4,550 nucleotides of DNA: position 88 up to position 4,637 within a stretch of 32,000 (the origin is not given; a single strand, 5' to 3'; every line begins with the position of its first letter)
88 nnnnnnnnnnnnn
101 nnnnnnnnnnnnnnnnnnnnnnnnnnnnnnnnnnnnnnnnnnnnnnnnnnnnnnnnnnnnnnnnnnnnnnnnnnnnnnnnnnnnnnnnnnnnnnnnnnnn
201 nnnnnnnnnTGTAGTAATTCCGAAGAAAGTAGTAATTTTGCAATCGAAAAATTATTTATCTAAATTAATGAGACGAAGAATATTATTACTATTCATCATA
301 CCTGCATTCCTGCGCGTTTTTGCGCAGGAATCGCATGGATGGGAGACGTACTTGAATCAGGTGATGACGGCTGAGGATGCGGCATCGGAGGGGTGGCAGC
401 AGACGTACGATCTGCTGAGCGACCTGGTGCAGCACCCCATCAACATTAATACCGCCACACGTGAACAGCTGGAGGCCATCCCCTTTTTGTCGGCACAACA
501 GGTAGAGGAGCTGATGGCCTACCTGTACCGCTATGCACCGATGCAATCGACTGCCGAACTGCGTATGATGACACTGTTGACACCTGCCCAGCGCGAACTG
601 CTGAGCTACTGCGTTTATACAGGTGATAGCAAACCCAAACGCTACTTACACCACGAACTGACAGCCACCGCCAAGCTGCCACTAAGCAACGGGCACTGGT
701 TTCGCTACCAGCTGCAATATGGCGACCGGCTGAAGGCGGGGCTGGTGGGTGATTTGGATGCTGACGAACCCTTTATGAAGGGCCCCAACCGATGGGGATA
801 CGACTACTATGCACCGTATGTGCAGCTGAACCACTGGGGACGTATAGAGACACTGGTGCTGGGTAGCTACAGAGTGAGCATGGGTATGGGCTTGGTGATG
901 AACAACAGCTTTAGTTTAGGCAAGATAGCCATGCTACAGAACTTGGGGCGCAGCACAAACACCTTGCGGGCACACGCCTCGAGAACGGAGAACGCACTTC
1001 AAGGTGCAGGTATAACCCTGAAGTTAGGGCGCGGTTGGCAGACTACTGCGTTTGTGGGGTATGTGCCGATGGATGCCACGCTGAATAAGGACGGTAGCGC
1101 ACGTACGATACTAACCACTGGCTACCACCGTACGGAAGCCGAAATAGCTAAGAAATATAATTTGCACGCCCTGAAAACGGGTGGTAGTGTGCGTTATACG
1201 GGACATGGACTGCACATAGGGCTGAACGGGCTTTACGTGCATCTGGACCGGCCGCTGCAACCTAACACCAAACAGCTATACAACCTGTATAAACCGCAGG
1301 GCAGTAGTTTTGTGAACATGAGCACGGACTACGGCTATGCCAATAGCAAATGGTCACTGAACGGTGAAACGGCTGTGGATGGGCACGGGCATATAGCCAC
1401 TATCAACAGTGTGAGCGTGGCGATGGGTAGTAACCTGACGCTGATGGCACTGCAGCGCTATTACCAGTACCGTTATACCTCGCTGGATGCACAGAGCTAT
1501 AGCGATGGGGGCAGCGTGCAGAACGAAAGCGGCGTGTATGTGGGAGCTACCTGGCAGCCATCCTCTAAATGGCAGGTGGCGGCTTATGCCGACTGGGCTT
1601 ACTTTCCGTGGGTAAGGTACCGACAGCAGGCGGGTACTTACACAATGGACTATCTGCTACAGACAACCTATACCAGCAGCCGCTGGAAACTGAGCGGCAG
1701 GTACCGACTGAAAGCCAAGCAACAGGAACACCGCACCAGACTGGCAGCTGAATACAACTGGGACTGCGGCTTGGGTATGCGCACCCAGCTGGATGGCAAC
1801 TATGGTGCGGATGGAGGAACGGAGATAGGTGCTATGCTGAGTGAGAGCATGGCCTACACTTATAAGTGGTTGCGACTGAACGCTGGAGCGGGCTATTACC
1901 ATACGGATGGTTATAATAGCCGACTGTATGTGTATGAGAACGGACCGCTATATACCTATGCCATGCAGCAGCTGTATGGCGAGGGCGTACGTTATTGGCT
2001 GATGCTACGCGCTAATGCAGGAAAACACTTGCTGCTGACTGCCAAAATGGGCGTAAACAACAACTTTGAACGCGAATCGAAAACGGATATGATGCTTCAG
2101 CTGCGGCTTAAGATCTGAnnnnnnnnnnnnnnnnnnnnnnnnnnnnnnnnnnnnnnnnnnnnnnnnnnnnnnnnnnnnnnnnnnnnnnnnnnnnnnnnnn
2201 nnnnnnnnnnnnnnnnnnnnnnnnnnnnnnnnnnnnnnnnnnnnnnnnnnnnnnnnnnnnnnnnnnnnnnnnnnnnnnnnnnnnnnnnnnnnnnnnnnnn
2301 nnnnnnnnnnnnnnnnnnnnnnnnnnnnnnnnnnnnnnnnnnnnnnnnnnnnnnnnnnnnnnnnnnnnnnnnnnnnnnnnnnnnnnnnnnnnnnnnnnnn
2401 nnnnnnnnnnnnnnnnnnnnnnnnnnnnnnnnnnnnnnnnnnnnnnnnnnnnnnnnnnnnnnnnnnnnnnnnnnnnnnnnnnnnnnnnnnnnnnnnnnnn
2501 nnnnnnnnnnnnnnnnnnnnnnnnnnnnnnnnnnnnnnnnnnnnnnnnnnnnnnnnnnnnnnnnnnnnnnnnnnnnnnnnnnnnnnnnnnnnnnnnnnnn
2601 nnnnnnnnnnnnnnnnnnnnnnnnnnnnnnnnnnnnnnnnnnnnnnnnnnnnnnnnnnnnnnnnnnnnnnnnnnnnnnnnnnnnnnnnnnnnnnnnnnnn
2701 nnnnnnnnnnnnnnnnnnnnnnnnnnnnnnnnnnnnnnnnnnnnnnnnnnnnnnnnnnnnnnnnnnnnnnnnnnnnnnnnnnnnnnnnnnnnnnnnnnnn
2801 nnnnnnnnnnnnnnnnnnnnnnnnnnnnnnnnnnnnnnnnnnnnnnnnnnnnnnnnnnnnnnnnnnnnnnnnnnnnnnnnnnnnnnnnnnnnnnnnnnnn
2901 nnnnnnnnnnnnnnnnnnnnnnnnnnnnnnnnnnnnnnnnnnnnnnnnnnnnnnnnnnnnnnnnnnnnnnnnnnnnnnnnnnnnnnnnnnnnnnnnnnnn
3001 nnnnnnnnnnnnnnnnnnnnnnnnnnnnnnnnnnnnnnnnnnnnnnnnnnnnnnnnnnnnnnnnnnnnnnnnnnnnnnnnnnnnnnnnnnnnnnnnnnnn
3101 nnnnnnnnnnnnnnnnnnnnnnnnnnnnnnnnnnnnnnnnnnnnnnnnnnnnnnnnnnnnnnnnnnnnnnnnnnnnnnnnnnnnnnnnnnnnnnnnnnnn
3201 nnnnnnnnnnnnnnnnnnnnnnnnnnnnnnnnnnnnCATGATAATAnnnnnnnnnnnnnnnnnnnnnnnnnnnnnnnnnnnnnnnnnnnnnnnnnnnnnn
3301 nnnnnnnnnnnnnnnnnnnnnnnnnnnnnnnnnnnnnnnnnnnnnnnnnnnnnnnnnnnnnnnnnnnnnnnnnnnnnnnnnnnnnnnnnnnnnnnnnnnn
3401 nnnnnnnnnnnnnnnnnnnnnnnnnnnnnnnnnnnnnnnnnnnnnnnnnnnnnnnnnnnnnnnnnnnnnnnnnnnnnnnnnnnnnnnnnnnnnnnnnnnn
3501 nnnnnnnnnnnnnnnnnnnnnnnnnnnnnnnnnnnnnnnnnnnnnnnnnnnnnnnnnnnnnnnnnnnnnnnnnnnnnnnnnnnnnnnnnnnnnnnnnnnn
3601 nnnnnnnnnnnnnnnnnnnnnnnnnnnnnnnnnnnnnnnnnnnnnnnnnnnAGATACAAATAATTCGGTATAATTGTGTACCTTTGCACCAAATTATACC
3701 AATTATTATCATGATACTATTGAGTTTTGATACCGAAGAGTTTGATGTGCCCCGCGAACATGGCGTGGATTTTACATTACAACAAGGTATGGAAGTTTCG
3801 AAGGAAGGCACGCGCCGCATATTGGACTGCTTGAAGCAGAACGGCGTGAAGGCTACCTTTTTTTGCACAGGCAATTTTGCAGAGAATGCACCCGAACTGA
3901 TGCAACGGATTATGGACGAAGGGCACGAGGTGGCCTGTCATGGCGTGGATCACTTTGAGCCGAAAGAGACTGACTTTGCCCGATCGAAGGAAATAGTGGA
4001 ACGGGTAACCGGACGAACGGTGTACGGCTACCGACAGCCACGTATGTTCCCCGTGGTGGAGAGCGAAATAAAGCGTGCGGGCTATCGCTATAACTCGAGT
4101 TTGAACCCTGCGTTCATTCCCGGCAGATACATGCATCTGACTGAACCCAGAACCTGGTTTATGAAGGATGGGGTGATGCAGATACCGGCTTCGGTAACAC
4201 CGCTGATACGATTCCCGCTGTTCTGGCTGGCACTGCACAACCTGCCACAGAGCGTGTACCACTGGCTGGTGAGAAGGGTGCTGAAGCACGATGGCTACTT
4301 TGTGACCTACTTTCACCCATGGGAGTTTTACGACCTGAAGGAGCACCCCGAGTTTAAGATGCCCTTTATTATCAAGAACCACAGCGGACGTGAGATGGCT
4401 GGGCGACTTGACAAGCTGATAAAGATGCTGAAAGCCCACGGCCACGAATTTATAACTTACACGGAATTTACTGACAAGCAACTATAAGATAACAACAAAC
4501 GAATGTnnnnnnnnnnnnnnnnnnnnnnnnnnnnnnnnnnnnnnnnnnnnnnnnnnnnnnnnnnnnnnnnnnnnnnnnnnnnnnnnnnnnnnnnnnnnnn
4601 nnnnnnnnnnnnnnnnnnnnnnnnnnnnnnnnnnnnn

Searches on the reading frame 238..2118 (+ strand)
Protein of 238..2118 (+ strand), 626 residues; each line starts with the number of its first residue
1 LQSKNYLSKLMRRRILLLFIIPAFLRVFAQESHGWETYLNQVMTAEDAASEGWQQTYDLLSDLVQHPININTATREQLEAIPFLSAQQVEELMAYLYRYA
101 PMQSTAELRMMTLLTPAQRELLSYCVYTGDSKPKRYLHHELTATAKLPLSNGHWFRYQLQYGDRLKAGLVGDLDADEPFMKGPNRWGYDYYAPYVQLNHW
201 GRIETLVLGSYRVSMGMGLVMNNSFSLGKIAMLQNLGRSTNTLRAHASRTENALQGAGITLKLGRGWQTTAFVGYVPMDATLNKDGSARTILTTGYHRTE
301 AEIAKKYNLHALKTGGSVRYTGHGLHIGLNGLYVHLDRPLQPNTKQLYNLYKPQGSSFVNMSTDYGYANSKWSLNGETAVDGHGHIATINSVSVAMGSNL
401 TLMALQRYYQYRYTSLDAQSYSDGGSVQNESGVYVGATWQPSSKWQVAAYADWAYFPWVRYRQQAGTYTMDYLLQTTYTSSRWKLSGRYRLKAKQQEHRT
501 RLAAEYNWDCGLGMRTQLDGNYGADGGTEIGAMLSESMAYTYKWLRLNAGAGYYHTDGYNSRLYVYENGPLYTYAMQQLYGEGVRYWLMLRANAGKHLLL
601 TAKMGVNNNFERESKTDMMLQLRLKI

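Call 8: search_protein_families(library=pfam, proteins=[window:238-2118:+], max_evalue=0.001)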
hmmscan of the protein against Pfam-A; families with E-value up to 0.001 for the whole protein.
window:238-2118:+ (626 aa): 1 family
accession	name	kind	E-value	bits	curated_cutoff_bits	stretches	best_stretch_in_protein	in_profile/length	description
PF12836.13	HHH_3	-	9.3e-05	22.9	27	1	66-118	4-56/65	Helix-hairpin-helix motif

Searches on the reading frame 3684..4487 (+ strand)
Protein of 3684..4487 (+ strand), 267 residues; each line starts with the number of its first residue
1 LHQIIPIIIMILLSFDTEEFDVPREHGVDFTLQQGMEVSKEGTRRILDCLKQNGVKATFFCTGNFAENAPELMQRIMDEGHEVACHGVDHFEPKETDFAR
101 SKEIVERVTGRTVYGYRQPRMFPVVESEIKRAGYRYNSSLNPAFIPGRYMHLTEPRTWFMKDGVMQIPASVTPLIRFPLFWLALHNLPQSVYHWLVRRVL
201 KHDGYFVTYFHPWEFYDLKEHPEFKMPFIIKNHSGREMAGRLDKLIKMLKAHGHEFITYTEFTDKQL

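Call 8: search_protein_families(library=pfam, proteins=[window:3684-4487:+], max_evalue=0.001)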
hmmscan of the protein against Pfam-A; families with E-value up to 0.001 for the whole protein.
window:3684-4487:+ (267 aa): 2 families
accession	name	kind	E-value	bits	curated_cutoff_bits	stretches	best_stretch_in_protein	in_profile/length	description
PF01522.26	Polysacc_deac_1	-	2.3e-17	63.5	23.1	1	32-120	13-105/124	Polysaccharide deacetylase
PF11959.13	DUF3473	-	1.1e-06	29.1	29.6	1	184-250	53-118/130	Domain of unknown function (DUF3473)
